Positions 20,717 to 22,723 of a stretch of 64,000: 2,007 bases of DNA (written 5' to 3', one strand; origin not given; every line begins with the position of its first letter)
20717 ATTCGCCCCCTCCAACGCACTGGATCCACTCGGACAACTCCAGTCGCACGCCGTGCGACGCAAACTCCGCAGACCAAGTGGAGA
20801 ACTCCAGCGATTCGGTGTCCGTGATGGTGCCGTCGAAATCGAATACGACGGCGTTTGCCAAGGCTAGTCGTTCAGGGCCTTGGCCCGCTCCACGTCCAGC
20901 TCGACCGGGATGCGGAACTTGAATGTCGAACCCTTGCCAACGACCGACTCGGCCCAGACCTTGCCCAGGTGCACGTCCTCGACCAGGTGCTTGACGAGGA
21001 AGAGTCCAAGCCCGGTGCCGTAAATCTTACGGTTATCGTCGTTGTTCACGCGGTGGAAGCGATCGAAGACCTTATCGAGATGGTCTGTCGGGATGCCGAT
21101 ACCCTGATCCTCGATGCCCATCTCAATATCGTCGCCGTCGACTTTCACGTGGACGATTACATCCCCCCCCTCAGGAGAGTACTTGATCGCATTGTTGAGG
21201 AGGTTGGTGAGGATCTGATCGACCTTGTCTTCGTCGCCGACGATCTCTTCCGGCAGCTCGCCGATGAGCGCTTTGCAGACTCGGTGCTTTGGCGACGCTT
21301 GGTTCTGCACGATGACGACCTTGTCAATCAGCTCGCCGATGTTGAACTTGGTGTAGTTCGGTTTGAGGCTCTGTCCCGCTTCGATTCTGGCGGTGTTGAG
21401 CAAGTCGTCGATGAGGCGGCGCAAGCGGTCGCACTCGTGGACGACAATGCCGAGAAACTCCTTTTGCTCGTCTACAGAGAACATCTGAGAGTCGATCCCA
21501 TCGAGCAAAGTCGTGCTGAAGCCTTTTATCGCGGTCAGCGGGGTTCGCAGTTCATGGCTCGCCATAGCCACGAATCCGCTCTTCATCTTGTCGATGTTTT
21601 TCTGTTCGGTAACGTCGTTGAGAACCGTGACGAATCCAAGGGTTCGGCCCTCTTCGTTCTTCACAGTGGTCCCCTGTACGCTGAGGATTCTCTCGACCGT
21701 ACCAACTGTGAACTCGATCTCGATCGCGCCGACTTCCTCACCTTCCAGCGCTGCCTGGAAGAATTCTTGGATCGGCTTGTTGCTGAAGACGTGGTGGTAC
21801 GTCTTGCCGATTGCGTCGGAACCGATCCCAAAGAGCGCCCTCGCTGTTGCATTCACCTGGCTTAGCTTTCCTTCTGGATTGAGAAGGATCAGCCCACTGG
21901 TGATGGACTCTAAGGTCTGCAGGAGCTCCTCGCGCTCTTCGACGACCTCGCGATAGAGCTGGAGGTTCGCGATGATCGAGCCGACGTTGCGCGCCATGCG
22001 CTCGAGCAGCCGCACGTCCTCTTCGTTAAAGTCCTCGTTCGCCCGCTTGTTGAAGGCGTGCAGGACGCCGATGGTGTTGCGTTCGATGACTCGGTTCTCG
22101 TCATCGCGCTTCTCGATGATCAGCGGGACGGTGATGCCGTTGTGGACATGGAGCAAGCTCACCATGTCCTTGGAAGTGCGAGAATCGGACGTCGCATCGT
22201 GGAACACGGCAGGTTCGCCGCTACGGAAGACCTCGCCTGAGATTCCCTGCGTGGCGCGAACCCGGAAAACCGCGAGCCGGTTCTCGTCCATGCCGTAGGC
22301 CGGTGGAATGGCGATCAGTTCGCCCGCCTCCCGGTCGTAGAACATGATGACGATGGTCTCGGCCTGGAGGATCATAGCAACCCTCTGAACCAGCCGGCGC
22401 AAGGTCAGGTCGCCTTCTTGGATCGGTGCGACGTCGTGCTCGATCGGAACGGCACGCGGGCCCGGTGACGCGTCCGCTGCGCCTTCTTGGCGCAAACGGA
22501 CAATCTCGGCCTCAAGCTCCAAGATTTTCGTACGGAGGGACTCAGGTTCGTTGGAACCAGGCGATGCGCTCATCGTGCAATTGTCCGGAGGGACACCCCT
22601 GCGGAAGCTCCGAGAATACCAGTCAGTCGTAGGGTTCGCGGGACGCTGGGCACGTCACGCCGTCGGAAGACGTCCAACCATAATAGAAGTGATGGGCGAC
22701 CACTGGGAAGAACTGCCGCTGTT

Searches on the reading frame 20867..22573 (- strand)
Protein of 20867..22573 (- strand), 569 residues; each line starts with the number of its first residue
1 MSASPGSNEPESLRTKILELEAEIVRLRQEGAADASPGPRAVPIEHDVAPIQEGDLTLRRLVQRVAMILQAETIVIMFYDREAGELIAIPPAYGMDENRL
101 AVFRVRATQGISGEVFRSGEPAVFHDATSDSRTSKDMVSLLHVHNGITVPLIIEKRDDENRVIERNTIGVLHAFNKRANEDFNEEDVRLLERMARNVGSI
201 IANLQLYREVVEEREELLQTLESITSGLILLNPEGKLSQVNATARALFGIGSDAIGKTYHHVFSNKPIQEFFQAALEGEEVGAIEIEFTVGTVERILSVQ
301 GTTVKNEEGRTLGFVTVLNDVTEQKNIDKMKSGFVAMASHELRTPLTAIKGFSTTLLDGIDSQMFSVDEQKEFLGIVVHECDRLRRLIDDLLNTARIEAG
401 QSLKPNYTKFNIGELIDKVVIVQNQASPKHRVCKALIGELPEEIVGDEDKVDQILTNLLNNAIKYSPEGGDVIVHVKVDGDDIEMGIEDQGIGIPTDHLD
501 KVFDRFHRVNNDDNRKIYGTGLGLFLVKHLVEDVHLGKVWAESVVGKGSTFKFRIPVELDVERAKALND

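Call 19: search_protein_families(library=ncbifam, proteins=[window:20867-22573:-], max_evalue=0.00001)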
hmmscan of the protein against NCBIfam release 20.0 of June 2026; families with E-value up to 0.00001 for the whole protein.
window:20867-22573:- (569 aa): 80 families (the best 25 are shown)
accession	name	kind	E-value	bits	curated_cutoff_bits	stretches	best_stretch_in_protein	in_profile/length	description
NF046044.1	PnpS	equivalog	1.5e-87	294.2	400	1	176-556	15-390/390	two-component system histidine kinase PnpS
NF033092.0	HK_WalK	equivalog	5.2e-74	249.9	725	1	204-557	246-594/594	cell wall metabolism sensor histidine kinase WalK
TIGR02966.1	phoR_proteo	equivalog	2.8e-68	230.4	334.2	1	213-555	4-333/333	phosphate regulon sensor histidine kinase PhoR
NF033093.1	HK_VicK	exception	1e-54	185.9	680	1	149-562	28-440/448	cell wall metabolism sensor histidine kinase VicK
NF008468.0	PRK11360.1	equivalog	3.1e-54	184.4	646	1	190-559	242-610/616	two-component system sensor histidine kinase AtoS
NF047874.1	MASE3_PAS_HK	subfamily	6.3e-54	183.8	560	1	201-562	250-629/655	MASE3 domain-containing sensor histidine kinase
NF045911.1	TCSHisKinNblS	equivalog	1.5e-46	158.9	1000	1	208-557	259-620/621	two-component system sensor histidine kinase NblS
TIGR02956.1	TMAO_torS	equivalog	6.8e-45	153.5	676.5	1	328-558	461-683/967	TMAO reductase system sensor histidine kinase/response regulator TorS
NF041735.1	hist_kin_RppB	equivalog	7.4e-41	140.3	400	1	333-556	218-438/438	two-component system sensor histidine kinase RppB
NF045595.1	HK_scytonemin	equivalog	2.1e-40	138.8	865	1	286-557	376-635/637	scytonemin biosynthesis sensor histidine kinase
NF006800.0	PRK09303.1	equivalog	7.7e-38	130.4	342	1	329-557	149-377/383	histidine kinase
NF038297.2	hybrid_HK_HrmK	equivalog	8.8e-38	130.3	725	1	324-560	228-460/607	hybrid histidine kinase/response regulator HrmK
NF008318.0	PRK11107.1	equivalog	1e-37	129.7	890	1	327-561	289-522/920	two-component sensor histidine kinase BarA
NF047465.1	hybrid_HK_LvrA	exception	3.3e-37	127.9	1200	1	325-560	196-425/819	hybrid histidine kinase/response regulator LvrA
NF041947.1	LuxQ_Vibrio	equivalog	8.4e-37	126.5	1200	1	209-564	342-703/843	quorum-sensing autoinducer 2 sensor kinase/phosphatase LuxQ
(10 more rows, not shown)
